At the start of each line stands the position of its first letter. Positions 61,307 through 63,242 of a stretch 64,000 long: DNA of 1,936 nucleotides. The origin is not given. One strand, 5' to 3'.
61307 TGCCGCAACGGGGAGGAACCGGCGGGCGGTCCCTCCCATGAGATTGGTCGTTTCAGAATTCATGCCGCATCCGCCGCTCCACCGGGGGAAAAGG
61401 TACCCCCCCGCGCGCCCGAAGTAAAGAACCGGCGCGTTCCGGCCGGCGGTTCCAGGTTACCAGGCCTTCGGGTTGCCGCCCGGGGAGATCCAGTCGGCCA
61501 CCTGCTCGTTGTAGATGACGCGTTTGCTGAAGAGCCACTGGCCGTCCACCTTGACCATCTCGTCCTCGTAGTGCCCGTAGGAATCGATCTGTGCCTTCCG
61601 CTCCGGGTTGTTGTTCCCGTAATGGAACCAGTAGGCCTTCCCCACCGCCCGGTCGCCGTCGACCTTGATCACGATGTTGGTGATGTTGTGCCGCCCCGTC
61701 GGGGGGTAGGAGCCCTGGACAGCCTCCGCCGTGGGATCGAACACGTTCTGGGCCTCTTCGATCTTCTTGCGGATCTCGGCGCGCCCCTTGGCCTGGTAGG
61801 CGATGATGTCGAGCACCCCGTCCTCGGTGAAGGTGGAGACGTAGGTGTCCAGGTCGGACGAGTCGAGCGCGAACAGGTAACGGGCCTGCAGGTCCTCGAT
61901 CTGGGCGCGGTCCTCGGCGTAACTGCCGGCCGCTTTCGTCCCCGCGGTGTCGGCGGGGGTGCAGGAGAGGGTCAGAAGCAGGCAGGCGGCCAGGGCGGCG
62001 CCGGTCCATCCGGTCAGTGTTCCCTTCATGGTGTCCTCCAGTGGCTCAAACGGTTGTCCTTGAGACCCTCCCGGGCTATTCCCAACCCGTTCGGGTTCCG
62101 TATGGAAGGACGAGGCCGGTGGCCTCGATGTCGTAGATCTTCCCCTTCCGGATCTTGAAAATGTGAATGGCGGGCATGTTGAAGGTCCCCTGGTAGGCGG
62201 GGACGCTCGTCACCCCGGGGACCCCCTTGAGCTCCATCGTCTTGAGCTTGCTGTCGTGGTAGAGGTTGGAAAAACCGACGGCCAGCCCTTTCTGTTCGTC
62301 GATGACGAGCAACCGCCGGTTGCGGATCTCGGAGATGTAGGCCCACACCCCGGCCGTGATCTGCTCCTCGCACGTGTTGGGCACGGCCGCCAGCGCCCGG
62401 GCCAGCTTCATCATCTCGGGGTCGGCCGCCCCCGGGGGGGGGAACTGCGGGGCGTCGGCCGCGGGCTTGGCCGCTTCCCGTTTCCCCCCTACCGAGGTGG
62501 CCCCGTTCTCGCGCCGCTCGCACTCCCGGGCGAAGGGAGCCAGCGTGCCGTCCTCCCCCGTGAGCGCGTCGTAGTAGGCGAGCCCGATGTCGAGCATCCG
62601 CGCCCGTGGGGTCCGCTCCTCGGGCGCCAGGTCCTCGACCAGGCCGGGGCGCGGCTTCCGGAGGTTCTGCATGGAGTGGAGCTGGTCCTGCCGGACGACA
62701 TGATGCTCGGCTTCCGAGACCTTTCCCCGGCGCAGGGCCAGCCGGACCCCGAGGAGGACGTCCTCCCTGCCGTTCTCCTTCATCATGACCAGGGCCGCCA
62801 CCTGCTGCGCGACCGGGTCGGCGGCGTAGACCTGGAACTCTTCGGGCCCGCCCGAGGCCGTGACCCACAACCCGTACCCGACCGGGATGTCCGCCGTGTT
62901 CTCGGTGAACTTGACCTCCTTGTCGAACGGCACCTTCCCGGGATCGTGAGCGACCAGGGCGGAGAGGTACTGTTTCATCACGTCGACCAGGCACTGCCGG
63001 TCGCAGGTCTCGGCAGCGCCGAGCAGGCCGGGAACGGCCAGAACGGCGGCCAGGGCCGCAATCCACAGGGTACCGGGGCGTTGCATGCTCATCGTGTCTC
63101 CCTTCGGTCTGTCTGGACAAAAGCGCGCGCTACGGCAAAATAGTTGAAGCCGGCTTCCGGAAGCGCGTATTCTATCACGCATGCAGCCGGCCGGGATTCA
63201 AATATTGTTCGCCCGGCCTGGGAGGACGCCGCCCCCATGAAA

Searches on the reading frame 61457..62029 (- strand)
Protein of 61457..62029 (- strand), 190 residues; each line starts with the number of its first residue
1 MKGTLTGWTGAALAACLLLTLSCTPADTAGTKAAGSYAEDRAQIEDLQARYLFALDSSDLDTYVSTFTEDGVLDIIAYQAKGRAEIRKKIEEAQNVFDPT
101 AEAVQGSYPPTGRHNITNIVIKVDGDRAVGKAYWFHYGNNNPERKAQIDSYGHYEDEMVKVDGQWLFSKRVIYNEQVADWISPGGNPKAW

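Call 4: search_protein_families(library=pfam, proteins=[window:61457-62029:-], max_evalue=1)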
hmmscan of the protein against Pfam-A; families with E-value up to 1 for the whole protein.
window:61457-62029:- (190 aa): 4 families
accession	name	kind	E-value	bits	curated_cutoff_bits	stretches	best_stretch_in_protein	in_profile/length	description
PF13577.12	SnoaL_4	-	3.7e-27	95.3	24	1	37-170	2-125/126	SnoaL-like domain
PF12680.13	SnoaL_2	-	0.002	19.1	27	1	50-98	3-51/102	SnoaL-like domain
PF00866.24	Ring_hydroxyl_B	-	0.0059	17.1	27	1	112-172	75-135/144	Ring hydroxylating beta subunit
PF14534.12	DUF4440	-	0.036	15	25.2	1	44-166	1-106/107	Domain of unknown function (DUF4440)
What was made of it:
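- Checked: The gene after the paralog (61457-62029, -) is a true NTF2-like protein (SnoaL_4, E 3.7e-27, call 4).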

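Call 5: search_protein_families(library=ncbifam, proteins=[window:61457-62029:-], max_evalue=1)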
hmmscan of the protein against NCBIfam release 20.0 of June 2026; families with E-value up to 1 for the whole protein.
window:61457-62029:- (190 aa): 4 families
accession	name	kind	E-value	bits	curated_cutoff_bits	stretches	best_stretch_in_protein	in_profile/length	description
NF041685.1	ant_diox_AndAd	equivalog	4.2e-10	39.4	230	2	41-79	5-43/155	anthranilate 1,2-dioxygenase small subunit AndAd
TIGR02246.1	TIGR02246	subfamily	4e-05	23.6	33.95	1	40-93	2-56/128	SgcJ/EcaC family oxidoreductase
TIGR02960.1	SigX5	hypoth_equivalog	0.038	13.2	264.75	1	38-87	200-251/322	RNA polymerase sigma-70 factor, TIGR02960 family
NF006089.0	PRK08241.1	subfamily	0.11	11.5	240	1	36-91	211-268/343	RNA polymerase subunit sigma-70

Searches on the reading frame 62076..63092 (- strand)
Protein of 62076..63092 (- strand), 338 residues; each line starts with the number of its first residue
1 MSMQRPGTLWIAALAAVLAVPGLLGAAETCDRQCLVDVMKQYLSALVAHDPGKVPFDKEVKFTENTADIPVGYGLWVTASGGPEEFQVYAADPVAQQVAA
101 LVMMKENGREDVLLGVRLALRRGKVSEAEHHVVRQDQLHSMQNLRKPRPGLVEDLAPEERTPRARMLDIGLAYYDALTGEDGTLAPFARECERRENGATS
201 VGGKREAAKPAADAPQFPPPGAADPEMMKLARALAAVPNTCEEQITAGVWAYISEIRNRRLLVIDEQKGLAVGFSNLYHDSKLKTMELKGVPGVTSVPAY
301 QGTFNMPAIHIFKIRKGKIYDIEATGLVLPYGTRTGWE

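Call 4: search_protein_families(library=pfam, proteins=[window:62076-63092:-], max_evalue=1)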
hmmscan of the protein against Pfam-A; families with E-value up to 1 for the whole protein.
window:62076-63092:- (338 aa): 0 families

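Call 5: search_protein_families(library=ncbifam, proteins=[window:62076-63092:-], max_evalue=1)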
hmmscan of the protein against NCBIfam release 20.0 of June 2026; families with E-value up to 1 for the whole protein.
window:62076-63092:- (338 aa): 0 families

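Call 19: find_homologous_proteins(query=window:62076-63092:-)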
Query window:62076-63092:- (338 aa): 760 proteins with E <= 0.001 among 8000 candidates; the best 120 are listed.
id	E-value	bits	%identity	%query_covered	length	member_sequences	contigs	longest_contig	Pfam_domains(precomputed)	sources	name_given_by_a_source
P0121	1.3e-223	759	99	100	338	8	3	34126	PF26061.1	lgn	-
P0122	1.4e-199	680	88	100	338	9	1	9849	PF26061.1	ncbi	-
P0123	1.5e-182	625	81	99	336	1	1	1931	PF26061.1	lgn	-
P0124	9.1e-182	622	85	93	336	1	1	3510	PF26061.1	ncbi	-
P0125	8.4e-179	612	81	97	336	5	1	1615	PF26061.1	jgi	-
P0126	9.7e-178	609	81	96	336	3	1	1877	PF26061.1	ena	-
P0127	2.3e-176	604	78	100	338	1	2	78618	PF26061.1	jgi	jgi:hypothetical protein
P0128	2.6e-176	604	78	100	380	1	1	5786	PF26061.1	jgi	jgi:hypothetical protein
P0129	2.5e-175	601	77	100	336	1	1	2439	PF26061.1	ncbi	-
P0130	4.9e-175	600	80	97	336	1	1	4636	PF26061.1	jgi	jgi:hypothetical protein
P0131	7.3e-175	599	80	96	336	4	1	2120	PF26061.1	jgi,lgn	jgi:hypothetical protein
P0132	7.4e-175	599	77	100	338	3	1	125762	PF26061.1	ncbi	-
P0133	1.2e-174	599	80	94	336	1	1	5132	PF26061.1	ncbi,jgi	-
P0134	4.2e-174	597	80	94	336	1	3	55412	PF26061.1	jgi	jgi:hypothetical protein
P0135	4.7e-174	597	76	100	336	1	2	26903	PF26061.1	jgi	jgi:hypothetical protein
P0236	2.0e-164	565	75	100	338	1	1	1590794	PF26061.1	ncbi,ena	-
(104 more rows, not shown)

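Call 74: find_encoding_contigs(protein=P0236, flank=8000, max_places=1)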
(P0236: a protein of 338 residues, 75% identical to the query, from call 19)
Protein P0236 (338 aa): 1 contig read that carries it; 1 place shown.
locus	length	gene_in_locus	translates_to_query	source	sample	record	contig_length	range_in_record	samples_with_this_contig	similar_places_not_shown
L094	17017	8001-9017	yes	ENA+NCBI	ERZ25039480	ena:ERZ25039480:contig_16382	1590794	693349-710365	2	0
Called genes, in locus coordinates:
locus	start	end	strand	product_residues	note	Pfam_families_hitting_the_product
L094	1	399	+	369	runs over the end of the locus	PF12801:Fer4_5, PF00037:Fer4 (faint), PF12801:Fer4_5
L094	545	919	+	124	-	-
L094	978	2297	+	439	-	-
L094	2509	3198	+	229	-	-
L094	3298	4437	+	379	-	PF00248:Aldo_ket_red, PF13183:Fer4_8 (faint), PF13187:Fer4_9 (weak)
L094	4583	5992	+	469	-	-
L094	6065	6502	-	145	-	PF07366:SnoaL, PF12680:SnoaL_2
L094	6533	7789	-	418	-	PF00657:Lipase_GDSL, PF13472:Lipase_GDSL_2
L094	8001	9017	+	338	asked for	PF26061:DUF8021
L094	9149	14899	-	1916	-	PF01835:MG2, PF24107:DUF7382 (faint), PF07703:A2M_BRD, PF13620:CarboxypepD_reg, PF13715:CarbopepD_reg_2, PF00207:A2M, PF07678:TED_complement, PF07677:A2M_recep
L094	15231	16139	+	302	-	PF05762:VWA_CoxE (faint), PF00092:VWA, PF13519:VWA_2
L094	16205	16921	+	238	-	PF11860:Muramidase, PF01471:PG_binding_1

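Call 75: find_encoding_contigs(protein=window:62076-63092:-, flank=10000, max_places=2)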
Protein window:62076-63092:- (338 aa): 24 contigs read that carry it; 2 places shown.
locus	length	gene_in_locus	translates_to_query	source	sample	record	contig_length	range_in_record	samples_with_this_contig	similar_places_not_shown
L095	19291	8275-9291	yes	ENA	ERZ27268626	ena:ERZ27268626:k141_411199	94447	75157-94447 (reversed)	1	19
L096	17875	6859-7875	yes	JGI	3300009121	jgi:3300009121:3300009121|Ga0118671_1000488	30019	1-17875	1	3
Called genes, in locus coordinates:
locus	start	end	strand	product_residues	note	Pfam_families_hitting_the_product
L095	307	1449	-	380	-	PF01548:DEDD_Tnp_IS110, PF02371:Transposase_20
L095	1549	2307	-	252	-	PF00106:adh_short, PF08659:KR, PF23441:SDR (weak), PF13561:adh_short_C2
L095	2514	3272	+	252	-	PF00392:GntR, PF07729:FCD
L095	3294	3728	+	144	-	-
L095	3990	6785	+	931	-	PF22244:GCE_fung, PF01095:Pectinesterase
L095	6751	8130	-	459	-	PF12708:Pect-lyase_RHGA_epim (faint), PF00295:Glyco_hydro_28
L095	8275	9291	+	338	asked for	PF26061:DUF8021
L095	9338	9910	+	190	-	PF13577:SnoaL_4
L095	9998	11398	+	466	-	PF02321:OEP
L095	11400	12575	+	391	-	PF25989:YknX_C, PF25975:CzcB_C (weak)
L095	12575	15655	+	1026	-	PF00873:ACR_tran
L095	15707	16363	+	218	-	-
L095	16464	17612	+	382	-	-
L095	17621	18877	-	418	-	PF01384:PHO4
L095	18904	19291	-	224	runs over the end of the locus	PF01865:PhoU_div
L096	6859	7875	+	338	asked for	PF26061:DUF8021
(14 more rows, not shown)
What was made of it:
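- The paralog is followed by SnoaL_4 and an OEP-MFP-RND efflux operon (call 75).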
